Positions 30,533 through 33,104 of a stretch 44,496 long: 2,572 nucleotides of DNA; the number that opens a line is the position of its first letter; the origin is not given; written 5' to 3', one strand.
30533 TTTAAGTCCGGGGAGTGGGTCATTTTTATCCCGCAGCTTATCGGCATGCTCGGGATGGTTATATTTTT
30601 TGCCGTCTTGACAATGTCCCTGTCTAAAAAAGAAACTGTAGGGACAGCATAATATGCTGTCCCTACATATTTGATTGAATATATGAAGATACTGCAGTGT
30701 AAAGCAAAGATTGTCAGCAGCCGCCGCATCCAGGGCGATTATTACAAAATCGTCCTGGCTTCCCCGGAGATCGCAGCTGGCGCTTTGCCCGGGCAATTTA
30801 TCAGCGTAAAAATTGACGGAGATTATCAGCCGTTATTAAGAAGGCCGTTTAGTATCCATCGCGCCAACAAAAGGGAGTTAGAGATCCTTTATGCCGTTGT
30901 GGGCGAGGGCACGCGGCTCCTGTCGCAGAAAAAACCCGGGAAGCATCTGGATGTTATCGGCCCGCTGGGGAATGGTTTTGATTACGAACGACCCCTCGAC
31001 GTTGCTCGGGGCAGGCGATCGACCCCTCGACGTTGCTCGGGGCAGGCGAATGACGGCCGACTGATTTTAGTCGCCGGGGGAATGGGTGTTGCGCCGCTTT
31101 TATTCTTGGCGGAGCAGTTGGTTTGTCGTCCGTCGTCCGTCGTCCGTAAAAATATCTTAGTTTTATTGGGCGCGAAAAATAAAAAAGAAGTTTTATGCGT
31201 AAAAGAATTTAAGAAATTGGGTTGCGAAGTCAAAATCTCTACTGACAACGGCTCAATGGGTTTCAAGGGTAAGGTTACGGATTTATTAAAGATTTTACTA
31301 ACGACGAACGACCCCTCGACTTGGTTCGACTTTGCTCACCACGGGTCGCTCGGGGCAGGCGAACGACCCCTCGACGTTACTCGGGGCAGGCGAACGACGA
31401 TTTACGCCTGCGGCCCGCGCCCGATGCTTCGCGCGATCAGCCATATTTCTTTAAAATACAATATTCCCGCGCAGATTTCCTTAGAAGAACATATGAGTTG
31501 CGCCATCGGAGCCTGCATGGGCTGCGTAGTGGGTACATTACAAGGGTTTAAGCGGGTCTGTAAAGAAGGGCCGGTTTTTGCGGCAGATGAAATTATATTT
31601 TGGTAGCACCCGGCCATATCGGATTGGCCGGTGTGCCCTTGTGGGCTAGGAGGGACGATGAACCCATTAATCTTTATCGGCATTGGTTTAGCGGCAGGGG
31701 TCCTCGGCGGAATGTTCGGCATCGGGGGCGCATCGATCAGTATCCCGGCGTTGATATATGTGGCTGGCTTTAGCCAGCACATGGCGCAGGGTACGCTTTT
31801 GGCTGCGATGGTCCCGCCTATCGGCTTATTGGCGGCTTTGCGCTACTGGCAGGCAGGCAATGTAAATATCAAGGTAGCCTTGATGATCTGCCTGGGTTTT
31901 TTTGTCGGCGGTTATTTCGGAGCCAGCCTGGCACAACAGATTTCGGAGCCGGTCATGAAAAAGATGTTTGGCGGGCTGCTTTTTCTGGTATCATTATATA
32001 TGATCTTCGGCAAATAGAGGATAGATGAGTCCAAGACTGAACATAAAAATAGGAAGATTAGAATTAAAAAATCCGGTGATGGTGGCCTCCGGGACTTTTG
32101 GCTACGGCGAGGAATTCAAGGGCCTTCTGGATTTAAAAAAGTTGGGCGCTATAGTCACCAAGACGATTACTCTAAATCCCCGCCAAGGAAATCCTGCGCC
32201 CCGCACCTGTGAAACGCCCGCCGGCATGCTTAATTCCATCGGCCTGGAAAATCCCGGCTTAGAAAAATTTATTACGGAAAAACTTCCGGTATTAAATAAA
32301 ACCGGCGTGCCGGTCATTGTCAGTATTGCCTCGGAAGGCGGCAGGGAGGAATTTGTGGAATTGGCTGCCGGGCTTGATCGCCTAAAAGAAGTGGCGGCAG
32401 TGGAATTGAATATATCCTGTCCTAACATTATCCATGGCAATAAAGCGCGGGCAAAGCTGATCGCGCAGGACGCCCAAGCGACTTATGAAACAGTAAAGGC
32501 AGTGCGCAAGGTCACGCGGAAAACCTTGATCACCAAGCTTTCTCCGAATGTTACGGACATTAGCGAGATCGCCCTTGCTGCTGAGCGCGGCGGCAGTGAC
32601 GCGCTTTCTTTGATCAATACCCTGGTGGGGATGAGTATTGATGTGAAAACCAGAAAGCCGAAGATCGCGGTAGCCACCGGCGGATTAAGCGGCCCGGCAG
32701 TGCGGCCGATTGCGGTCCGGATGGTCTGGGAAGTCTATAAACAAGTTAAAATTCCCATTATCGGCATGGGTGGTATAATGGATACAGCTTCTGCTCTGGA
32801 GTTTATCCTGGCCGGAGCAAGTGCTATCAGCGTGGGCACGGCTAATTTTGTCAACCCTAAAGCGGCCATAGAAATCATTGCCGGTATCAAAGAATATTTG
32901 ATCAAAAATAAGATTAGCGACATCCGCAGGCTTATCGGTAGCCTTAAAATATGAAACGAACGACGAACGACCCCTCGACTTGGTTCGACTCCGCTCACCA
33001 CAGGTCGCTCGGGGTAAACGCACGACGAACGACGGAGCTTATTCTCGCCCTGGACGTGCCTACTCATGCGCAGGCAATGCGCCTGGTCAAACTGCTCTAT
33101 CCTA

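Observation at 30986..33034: A second mobile repeat family is inserted in frame into two core pyrimidine-biosynthesis enzymes (PyrK three or four times, PyrF once)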

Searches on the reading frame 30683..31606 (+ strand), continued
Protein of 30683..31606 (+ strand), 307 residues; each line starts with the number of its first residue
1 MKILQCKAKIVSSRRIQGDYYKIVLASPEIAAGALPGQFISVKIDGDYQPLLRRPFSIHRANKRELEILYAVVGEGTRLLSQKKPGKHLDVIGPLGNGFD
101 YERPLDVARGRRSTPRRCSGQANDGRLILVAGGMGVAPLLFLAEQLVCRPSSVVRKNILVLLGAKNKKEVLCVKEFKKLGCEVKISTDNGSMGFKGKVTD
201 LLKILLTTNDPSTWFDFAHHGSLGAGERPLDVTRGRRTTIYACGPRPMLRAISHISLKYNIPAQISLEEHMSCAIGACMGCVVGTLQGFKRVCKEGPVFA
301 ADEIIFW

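Call 40: search_solved_structures(query=window:30683-31603:+, show_alignments=1, max_evalue=1e-10)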
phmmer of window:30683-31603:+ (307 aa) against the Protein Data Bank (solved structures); distinct sequences matched with E-value up to 1e-10: 6.
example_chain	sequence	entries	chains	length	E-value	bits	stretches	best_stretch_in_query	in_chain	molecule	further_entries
5ksw_B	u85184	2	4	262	5.1e-27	98.4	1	4-202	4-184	Dihydroorotate dehydrogenase B (NAD(+)), electron transfer subunit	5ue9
1ep3_B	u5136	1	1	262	1.9e-25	93.2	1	4-202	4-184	DIHYDROOROTATE DEHYDROGENASE B (PYRK SUBUNIT)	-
1ep1_B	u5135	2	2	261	2.7e-25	92.7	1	5-202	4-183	DIHYDROOROTATE DEHYDROGENASE B (PYRK SUBUNIT)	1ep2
4ylf_A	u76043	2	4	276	2.8e-21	79.6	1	9-205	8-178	Dihydroorotate dehydrogenase B (NAD(+)), electron transfer subunit homolog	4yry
5jca_S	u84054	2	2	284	2.3e-15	60.1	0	7-97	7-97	NADH-dependent Ferredoxin:NADP Oxidoreductase (NfnI) subunit beta | NADH-dependent Ferredoxin:NADP Oxidoreductase subunit beta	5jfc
9nez_C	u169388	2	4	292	1.7e-14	57.2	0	28-305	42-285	Sulfhydrogenase 1 subunit gamma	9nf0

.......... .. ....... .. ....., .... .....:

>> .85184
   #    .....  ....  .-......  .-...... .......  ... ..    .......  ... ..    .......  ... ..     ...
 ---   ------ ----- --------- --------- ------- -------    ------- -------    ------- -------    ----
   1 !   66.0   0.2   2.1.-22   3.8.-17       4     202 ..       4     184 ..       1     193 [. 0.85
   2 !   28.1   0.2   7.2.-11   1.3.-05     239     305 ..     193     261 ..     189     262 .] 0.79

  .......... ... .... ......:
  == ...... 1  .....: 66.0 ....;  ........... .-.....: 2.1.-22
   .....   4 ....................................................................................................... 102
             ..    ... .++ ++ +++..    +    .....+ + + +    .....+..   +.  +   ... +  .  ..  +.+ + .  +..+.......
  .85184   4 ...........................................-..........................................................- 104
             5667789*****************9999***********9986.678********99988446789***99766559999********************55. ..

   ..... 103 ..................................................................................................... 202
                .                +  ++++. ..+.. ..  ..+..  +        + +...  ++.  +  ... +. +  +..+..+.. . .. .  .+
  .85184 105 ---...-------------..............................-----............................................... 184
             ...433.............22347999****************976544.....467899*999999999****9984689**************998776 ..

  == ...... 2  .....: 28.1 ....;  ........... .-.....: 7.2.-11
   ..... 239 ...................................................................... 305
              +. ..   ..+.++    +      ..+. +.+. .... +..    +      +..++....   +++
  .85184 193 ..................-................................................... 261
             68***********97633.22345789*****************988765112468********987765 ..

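Call 71: predict_structure(alignment_id=A6)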
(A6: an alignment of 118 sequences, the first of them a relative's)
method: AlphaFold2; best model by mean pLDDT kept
length: 307 residues; sequences in the alignment: 118
mean_pLDDT: 79.7   pTM: 0.79
mean pLDDT of the five models: 79.7, 78.8, 75.2, 72.0, 69.4
residues with pLDDT >= 90: 139; 70-90: 85; 50-70: 41; < 50: 42
segments of 3 or more residues with pLDDT < 50: 108-110, 113-120, 214-225, 227-233, 269-279
pLDDT, mean of each block of 10 residues (from residue 1): 91 94 96 91 69 78 94 87 95 89 57 46 74 86 88 73 94 93 96 96 83 47 44 65 91 92 77 42 83 76 84
secondary structure, 60 per line:
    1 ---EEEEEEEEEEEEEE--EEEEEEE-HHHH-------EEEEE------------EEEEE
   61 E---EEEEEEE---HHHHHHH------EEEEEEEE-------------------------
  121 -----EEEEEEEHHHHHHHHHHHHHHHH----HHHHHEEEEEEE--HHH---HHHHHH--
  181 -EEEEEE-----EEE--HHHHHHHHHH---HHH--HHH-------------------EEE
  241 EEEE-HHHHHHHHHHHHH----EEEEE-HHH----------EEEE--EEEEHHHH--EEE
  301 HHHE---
elements in order: E4-17 E20-26 H28-31 E39-43 E56-61 E65-71 H75-81 E88-95 E126-132 H133-148 H153-157 E158-164 H173-178 E182-187 E193-195 H198-207 E238-244 H246-258 E263-267 E282-285 E288-291 H292-295 E298-300

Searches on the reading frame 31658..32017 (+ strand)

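Call 7: search_protein_families(library=pfam, proteins=[window:31658-32017:+])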
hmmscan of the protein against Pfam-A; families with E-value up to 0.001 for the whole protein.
window:31658-32017:+ (119 aa): 1 family
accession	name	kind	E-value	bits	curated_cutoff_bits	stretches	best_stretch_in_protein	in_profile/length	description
PF01925.25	TauE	-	1.5e-22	80.9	32.6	1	7-118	2-110/237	Sulfite exporter TauE/SafE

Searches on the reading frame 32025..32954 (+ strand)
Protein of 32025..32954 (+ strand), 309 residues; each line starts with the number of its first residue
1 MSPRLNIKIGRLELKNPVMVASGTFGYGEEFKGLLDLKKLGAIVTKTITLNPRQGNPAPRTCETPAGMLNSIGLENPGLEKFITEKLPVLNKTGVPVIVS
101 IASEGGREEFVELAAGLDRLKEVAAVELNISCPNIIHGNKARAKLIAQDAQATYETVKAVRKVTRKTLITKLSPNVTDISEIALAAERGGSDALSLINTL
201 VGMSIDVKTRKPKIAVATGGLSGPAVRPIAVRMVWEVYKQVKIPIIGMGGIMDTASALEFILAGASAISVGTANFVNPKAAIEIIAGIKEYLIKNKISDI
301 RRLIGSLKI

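Call 7: search_protein_families(library=pfam, proteins=[window:32025-32954:+])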
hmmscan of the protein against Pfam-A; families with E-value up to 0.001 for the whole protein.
window:32025-32954:+ (309 aa): 4 families
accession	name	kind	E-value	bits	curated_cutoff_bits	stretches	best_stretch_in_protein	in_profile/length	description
PF01180.27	DHO_dh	-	1.2e-78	264.7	27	1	5-292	2-291/291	Dihydroorotate dehydrogenase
PF03060.21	NMO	-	3.8e-05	23.7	28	1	166-275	133-226/331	Nitronate monooxygenase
PF00977.27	His_biosynth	-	0.00024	21.1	23.6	1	227-286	58-117/228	Histidine biosynthesis protein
PF01207.24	Dus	-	0.00032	20.4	20.4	0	231-282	173-225/311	Dihydrouridine synthase (Dus)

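Call 10: find_encoding_contigs(protein=window:32025-32954:+, flank=10000, max_places=10)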
Protein window:32025-32954:+ (309 aa): no gene with exactly this product is on record in the collection.
